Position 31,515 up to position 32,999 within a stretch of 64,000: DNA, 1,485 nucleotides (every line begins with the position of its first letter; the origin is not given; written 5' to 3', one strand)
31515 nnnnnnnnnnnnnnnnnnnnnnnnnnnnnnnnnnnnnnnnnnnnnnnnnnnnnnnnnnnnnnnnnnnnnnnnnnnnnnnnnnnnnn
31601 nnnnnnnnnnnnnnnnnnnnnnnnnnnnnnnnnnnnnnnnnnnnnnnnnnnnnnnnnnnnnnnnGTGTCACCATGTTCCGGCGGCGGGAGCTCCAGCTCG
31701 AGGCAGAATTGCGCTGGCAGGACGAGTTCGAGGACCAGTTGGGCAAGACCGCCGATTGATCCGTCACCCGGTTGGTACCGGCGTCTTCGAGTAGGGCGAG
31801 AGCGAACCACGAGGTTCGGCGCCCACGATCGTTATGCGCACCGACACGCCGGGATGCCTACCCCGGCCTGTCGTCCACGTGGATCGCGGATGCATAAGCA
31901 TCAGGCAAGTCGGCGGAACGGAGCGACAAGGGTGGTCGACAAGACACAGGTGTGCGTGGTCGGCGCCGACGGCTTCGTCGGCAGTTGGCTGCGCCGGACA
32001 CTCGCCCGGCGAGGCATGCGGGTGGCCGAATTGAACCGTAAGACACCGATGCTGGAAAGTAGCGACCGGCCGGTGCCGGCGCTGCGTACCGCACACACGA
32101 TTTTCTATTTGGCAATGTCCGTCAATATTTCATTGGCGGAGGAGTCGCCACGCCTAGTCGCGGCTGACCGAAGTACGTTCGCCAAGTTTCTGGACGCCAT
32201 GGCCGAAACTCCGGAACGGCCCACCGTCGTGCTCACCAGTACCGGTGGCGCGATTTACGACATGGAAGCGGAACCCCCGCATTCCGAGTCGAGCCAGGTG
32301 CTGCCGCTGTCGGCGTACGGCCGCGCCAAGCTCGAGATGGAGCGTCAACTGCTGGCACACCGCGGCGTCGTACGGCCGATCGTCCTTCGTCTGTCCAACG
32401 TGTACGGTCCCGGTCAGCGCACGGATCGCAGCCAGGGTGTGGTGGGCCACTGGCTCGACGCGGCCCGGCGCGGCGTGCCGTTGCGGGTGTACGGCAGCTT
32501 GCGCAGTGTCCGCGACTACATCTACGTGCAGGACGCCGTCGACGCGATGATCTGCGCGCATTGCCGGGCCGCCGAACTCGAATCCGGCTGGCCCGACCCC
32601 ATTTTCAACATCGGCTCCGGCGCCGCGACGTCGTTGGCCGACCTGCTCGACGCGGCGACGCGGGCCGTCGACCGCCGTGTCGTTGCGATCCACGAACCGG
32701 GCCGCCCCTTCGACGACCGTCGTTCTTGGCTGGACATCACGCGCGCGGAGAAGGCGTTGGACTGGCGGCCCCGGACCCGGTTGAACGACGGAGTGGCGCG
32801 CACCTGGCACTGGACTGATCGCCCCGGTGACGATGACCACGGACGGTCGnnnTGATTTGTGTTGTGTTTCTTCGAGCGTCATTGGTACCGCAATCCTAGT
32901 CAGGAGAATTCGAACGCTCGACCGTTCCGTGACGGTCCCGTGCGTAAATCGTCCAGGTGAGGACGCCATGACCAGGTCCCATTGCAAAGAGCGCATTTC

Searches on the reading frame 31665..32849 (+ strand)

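Call 36: search_protein_families(library=pfam, proteins=[window:31665-32849:+], max_evalue=0.001)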
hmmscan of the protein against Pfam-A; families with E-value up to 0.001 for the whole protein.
window:31665-32849:+ (395 aa): 4 families
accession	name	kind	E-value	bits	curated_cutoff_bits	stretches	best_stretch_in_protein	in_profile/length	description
PF01370.27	Epimerase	-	1.1e-28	100.8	20.9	1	96-317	1-240/240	NAD dependent epimerase/dehydratase family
PF16363.11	GDP_Man_Dehyd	-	5.8e-19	69.2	27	1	160-379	93-331/332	GDP-mannose 4,6 dehydratase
PF04321.23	RmlD_sub_bind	-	7.2e-14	52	27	1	95-255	2-155/287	RmlD substrate binding domain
PF01073.25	3Beta_HSD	-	0.00027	20.5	22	0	185-299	108-229/280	3-beta hydroxysteroid dehydrogenase/isomerase family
